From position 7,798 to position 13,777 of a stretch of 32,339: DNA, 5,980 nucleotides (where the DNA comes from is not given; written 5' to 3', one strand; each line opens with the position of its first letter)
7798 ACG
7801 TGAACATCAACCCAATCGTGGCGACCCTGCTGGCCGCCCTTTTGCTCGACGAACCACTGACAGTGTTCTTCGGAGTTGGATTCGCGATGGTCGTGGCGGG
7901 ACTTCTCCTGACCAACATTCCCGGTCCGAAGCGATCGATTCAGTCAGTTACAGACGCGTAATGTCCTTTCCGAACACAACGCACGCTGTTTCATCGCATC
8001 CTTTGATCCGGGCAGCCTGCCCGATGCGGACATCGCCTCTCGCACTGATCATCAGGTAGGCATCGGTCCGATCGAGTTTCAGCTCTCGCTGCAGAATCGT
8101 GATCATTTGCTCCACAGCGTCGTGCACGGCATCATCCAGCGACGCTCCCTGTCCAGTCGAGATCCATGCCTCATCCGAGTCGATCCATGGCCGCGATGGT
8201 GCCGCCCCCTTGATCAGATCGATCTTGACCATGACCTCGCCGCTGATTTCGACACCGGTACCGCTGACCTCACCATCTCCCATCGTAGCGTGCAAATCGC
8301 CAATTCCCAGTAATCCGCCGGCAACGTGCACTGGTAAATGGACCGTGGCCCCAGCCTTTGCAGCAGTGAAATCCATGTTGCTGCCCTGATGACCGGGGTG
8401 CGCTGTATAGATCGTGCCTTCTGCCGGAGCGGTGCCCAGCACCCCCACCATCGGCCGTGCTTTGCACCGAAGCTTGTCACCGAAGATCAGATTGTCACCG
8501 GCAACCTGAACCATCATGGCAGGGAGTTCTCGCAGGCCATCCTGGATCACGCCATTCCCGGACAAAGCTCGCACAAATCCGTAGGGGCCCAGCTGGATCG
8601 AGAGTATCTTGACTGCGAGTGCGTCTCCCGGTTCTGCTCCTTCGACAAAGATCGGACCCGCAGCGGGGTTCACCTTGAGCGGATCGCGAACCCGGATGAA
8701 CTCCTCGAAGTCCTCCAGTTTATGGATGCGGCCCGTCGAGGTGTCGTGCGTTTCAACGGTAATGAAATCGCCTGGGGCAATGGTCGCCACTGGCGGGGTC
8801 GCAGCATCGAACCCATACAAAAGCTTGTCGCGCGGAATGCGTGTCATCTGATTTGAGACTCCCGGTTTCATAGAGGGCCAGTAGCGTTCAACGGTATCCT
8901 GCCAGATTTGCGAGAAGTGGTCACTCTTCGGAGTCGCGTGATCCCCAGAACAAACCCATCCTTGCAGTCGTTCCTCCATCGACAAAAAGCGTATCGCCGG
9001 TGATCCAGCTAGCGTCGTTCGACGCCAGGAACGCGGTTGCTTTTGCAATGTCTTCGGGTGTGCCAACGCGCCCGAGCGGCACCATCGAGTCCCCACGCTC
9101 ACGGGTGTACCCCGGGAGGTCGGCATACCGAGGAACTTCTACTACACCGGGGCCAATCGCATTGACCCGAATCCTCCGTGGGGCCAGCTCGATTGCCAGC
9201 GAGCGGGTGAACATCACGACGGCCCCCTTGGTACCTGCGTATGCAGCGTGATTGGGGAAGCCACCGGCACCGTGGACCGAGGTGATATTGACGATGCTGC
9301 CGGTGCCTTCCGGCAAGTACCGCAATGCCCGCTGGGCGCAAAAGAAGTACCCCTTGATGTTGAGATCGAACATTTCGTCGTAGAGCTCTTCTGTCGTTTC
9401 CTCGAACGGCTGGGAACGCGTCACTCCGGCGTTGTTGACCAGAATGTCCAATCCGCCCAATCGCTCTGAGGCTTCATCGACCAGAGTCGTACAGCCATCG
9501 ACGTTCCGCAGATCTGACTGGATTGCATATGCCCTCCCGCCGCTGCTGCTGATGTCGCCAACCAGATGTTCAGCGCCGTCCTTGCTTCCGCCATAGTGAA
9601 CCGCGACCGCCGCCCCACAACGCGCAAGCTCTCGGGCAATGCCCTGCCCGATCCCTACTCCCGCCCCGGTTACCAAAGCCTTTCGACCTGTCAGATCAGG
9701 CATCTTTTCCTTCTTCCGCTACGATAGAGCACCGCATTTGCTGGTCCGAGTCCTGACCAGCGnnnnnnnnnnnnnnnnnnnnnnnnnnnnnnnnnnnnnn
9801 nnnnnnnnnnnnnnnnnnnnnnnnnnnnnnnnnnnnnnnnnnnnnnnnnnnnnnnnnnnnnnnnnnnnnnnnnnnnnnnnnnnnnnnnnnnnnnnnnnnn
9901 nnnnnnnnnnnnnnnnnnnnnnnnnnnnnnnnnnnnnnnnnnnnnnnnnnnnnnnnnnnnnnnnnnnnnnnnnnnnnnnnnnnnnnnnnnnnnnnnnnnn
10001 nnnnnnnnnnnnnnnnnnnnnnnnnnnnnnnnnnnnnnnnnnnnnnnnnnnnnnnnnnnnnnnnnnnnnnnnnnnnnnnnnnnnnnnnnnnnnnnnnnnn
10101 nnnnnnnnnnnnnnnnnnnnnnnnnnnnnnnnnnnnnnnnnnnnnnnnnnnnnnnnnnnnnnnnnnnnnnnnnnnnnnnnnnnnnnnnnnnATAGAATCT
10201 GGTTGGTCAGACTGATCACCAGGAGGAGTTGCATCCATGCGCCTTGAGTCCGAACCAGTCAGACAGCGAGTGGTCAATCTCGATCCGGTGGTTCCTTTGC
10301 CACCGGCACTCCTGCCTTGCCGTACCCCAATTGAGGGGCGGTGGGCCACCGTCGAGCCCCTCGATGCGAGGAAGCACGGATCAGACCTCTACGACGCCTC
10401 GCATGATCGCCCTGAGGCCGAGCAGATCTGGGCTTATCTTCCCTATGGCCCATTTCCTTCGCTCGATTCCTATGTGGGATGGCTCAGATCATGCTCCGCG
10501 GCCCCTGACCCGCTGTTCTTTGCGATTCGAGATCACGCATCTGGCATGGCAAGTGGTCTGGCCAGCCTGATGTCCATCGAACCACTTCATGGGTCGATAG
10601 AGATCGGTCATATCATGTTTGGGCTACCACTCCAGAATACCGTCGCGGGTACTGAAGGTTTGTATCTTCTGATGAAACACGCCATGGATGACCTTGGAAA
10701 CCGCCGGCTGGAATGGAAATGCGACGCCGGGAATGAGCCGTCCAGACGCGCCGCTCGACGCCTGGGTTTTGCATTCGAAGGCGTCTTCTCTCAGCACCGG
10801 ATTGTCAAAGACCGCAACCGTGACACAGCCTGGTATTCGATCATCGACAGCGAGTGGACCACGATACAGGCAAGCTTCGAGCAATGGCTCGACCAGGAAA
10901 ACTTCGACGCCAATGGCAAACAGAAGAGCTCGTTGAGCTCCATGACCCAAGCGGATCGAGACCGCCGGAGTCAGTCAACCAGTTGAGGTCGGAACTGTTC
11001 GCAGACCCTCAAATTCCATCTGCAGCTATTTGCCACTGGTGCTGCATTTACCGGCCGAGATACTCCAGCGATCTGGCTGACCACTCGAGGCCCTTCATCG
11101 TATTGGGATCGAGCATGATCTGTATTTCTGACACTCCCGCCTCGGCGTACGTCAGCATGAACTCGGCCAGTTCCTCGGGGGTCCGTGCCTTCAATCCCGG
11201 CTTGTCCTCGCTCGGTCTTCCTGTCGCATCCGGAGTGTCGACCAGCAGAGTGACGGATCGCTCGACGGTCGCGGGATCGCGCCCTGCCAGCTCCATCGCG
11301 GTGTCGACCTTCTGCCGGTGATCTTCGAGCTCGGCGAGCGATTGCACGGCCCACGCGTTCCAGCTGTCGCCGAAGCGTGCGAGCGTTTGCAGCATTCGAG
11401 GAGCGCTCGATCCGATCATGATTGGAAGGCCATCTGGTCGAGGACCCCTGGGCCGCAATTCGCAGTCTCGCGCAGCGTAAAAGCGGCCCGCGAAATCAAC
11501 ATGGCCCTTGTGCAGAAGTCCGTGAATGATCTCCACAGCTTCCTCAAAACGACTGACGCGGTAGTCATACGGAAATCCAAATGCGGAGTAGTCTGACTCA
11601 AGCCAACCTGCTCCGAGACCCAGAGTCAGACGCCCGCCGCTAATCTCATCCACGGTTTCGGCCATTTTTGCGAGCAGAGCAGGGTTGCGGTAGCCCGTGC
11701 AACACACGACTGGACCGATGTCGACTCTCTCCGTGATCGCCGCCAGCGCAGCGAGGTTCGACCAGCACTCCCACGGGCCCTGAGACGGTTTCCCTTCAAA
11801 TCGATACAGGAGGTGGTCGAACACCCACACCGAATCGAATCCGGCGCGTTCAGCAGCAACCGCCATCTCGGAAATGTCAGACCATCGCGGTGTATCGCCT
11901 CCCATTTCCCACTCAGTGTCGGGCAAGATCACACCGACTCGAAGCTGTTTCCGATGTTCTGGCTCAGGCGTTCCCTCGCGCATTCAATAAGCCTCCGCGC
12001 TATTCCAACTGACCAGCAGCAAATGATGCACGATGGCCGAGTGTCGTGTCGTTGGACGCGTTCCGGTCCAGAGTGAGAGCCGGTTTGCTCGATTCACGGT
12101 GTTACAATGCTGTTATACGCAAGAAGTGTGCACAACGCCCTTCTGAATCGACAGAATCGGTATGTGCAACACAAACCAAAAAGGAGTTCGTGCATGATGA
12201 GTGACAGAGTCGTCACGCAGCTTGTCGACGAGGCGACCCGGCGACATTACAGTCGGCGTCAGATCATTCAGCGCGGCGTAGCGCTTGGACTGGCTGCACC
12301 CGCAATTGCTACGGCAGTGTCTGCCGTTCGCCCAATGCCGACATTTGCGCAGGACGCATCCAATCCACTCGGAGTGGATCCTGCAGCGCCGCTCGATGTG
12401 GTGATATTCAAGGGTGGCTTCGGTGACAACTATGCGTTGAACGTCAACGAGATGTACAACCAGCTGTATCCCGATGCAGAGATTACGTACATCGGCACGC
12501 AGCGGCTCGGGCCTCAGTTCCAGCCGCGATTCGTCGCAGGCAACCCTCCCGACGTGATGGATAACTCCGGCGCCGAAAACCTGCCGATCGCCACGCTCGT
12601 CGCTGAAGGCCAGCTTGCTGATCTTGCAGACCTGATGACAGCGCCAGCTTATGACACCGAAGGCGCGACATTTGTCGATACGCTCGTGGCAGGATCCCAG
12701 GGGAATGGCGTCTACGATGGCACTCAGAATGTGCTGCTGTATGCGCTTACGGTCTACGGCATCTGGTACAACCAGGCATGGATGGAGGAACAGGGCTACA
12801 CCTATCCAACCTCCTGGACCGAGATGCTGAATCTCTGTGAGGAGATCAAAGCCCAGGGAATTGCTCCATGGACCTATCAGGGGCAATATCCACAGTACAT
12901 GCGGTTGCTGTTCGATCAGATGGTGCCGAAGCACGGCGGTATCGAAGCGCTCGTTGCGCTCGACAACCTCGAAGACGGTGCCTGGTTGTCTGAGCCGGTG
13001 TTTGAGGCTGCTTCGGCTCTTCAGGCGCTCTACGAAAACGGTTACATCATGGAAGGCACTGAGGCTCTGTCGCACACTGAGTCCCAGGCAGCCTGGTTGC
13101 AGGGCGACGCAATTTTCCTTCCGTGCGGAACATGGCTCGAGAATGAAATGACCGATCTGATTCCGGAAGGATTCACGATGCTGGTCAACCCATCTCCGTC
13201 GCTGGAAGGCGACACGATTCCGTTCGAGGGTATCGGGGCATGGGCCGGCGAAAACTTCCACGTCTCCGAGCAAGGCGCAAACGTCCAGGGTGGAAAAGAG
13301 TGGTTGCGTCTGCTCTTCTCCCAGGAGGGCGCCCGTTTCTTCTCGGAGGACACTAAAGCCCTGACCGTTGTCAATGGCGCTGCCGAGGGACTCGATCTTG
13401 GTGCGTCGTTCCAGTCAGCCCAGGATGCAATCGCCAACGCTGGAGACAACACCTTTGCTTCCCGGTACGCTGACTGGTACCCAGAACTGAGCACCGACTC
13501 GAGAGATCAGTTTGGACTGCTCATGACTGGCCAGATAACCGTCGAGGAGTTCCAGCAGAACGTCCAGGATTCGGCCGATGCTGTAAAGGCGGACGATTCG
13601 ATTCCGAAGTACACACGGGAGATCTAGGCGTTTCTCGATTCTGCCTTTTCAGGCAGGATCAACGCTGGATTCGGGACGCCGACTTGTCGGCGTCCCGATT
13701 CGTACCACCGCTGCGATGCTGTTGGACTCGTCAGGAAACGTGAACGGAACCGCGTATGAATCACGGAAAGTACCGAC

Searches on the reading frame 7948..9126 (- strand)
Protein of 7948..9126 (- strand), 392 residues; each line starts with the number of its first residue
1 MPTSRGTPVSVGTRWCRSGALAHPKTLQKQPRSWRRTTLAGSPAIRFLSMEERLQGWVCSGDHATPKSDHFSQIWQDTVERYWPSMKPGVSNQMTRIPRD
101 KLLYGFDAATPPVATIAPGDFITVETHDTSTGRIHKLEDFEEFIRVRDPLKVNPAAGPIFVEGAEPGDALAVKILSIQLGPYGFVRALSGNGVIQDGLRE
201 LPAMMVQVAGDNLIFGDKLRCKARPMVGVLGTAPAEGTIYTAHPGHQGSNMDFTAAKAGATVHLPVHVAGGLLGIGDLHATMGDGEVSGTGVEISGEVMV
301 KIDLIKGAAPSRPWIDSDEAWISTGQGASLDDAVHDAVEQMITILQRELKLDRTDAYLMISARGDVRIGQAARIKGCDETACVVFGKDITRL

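Call 11: search_protein_families(library=pfam, proteins=[window:7948-9126:-], max_evalue=0.001)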
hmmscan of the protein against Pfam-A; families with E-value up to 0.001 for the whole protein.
window:7948-9126:- (392 aa): 1 family
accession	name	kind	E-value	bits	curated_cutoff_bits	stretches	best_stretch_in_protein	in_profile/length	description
PF03069.20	FmdA_AmdA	-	3.8e-32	112.1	27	2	239-309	201-272/373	Acetamidase/Formamidase family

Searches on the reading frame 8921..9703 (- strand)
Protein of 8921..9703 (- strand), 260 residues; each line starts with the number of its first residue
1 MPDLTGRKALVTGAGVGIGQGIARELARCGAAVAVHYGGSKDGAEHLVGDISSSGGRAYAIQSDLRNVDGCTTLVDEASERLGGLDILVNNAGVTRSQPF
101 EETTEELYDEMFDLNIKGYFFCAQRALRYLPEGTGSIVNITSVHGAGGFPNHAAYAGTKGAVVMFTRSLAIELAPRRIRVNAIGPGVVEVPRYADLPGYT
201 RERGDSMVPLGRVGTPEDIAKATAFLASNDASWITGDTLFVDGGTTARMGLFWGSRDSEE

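Call 11: search_protein_families(library=pfam, proteins=[window:8921-9703:-], max_evalue=0.001)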
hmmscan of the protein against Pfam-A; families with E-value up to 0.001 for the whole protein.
window:8921-9703:- (260 aa): 4 families
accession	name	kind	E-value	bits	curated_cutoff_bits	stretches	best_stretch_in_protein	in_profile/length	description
PF13561.12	adh_short_C2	-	7.1e-66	222.6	27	1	13-246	1-236/236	Enoyl-(Acyl carrier protein) reductase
PF00106.31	adh_short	-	1.7e-54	184.7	26.6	1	8-191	2-185/195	short chain dehydrogenase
PF08659.16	KR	-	1.1e-10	42.2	22.6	1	10-159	4-153/180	KR domain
PF23441.1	SDR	-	1.1e-08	35.2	27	1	118-245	125-255/258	SDR-like rossmann domain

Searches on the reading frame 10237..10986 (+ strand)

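Call 11: search_protein_families(library=pfam, proteins=[window:10237-10986:+], max_evalue=0.001)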
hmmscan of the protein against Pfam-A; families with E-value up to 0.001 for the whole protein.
window:10237-10986:+ (249 aa): 2 families
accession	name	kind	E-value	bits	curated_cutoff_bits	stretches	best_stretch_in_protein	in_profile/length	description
PF13302.13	Acetyltransf_3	-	1.9e-13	51.7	25.4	1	61-178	22-137/138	Acetyltransferase (GNAT) domain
PF00583.31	Acetyltransf_1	-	0.00061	20.5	20.7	1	87-178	28-116/116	Acetyltransferase (GNAT) family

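Call 12: search_protein_families(library=ncbifam, proteins=[window:10237-10986:+], max_evalue=0.001)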
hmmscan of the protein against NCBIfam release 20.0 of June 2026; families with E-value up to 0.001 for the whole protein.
window:10237-10986:+ (249 aa): 1 family
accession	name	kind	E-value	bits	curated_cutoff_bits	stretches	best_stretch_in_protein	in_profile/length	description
NF007539.0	PRK10151.1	equivalog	1.3e-06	28.2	184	1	106-204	79-177/179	50S ribosomal protein L7/L12-serine acetyltransferase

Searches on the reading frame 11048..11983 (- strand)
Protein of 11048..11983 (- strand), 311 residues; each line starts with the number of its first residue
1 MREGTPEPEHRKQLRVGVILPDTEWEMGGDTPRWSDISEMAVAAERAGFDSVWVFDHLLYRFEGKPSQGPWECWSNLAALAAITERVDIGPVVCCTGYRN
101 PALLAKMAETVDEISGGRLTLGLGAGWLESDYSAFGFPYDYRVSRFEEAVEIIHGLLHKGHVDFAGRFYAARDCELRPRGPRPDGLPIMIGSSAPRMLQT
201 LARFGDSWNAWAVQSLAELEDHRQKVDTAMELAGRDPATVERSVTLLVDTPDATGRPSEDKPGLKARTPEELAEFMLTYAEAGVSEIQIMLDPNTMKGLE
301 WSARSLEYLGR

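Call 11: search_protein_families(library=pfam, proteins=[window:11048-11983:-], max_evalue=0.001)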
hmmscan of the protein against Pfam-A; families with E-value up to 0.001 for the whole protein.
window:11048-11983:- (311 aa): 1 family
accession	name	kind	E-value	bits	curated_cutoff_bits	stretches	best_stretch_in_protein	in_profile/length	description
PF00296.26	Bac_luciferase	-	3.9e-53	181.3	27.9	1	15-247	2-227/314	Luciferase-like monooxygenase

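Call 12: search_protein_families(library=ncbifam, proteins=[window:11048-11983:-], max_evalue=0.001)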
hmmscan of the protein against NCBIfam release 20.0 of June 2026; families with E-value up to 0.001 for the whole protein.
window:11048-11983:- (311 aa): 30 families (the best 25 are shown)
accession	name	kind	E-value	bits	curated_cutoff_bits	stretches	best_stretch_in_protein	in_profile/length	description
TIGR03560.1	F420_Rv1855c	subfamily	2.4e-58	197.6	231.4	1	27-244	6-226/227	TIGR03560 family F420-dependent LLM class oxidoreductase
TIGR03619.1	F420_Rv2161c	subfamily_domain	9.1e-52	176.1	166.9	1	39-289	2-245/247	TIGR03619 family F420-dependent LLM class oxidoreductase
TIGR03856.1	F420_MSMEG_2906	subfamily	1e-45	156.2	243.7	1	29-246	10-210/249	LLM class F420-dependent oxidoreductase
TIGR03621.1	F420_MSMEG_2516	subfamily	2e-32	112.5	213.15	1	35-206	14-171/295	TIGR03621 family F420-dependent LLM class oxidoreductase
TIGR03571.1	lucif_BA3436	subfamily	1.2e-31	110.2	303.9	1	11-294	8-285/304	TIGR03571 family LLM class oxidoreductase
NF002619.0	PRK02271.1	equivalog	1.3e-24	87.1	276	1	35-235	14-200/329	5,10-methylenetetrahydromethanopterin reductase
TIGR03557.1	F420_G6P_family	subfamily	2.2e-23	82.9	210.4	1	36-214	14-191/316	TIGR03557 family F420-dependent LLM class oxidoreductase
TIGR03555.1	F420_mer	equivalog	6.1e-23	81.7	348.7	1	36-241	13-205/325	5,10-methylenetetrahydromethanopterin reductase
TIGR04024.1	F420_NP1902A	hypoth_equivalog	1.9e-22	79.5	345.4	1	30-246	10-213/330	TIGR04024 family LLM class F420-dependent oxidoreductase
TIGR03564.1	F420_MSMEG_4879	subfamily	8.9e-21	74.7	234.25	1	41-248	5-200/265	TIGR03564 family F420-dependent LLM class oxidoreductase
TIGR04021.1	LLM_DMSO2_sfnG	equivalog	3.2e-19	69.5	382.95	1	38-238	31-229/350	dimethylsulfone monooxygenase SfnG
TIGR03559.1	F420_Rv3520c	subfamily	3.2e-19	69.1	335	1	35-212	13-190/325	LLM class F420-dependent oxidoreductase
TIGR03612.1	RutA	equivalog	1.3e-18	67.6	498.3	1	41-240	34-238/355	pyrimidine utilization protein A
TIGR04465.1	ArgArg_F420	equivalog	1.7e-18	66.9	470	1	37-247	62-269/364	F420-dependent hydroxymycolic acid dehydrogenase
TIGR03857.1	F420_MSMEG_2249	hypoth_equivalog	2.3e-17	63.2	218.4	1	38-254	17-219/329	TIGR03857 family LLM class F420-dependent oxidoreductase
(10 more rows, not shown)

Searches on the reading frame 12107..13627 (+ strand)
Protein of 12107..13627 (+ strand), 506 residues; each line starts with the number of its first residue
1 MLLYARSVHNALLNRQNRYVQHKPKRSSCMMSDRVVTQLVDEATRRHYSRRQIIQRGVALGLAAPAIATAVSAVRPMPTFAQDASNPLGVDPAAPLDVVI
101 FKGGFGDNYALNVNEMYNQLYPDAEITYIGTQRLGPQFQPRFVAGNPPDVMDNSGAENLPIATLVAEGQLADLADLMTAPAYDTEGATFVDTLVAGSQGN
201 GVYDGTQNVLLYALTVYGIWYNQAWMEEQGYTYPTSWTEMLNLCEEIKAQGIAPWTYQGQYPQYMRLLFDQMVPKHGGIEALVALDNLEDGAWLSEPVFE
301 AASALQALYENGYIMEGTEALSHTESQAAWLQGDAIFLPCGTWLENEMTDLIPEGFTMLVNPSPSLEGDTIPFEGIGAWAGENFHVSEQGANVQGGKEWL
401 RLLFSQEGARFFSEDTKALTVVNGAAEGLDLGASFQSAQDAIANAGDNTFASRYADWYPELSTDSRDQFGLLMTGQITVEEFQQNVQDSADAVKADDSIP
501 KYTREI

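Call 11: search_protein_families(library=pfam, proteins=[window:12107-13627:+], max_evalue=0.001)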
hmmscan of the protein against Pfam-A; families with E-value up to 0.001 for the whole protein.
window:12107-13627:+ (506 aa): 1 family
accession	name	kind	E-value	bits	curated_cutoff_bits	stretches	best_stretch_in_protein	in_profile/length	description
PF01547.30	SBP_bac_1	-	4.5e-15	56.9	26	1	113-409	14-306/307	Bacterial extracellular solute-binding protein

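Call 12: search_protein_families(library=ncbifam, proteins=[window:12107-13627:+], max_evalue=0.001)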
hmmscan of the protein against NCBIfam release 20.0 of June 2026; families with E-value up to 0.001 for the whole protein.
window:12107-13627:+ (506 aa): 2 families
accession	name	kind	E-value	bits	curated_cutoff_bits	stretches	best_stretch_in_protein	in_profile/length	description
TIGR03851.1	chitin_NgcE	equivalog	3.6e-149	497.5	399.65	1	80-502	26-450/450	N-acetylglucosamine/diacetylchitobiose ABC transporter substrate-binding protein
TIGR03850.1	bind_CPR_0540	equivalog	1.8e-47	161.9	299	1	87-494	31-436/437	carbohydrate ABC transporter substrate-binding protein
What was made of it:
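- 12107..15574 (+): ABC transporter: an NgcE-type substrate-binding protein (12107-13627) and two permeases (13756-14643 and 14654-15574). TIGR03851 (N-acetylglucosamine/diacetylchitobiose binding protein) scores 497 bits, above the 399.65 cut-off (call 12).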
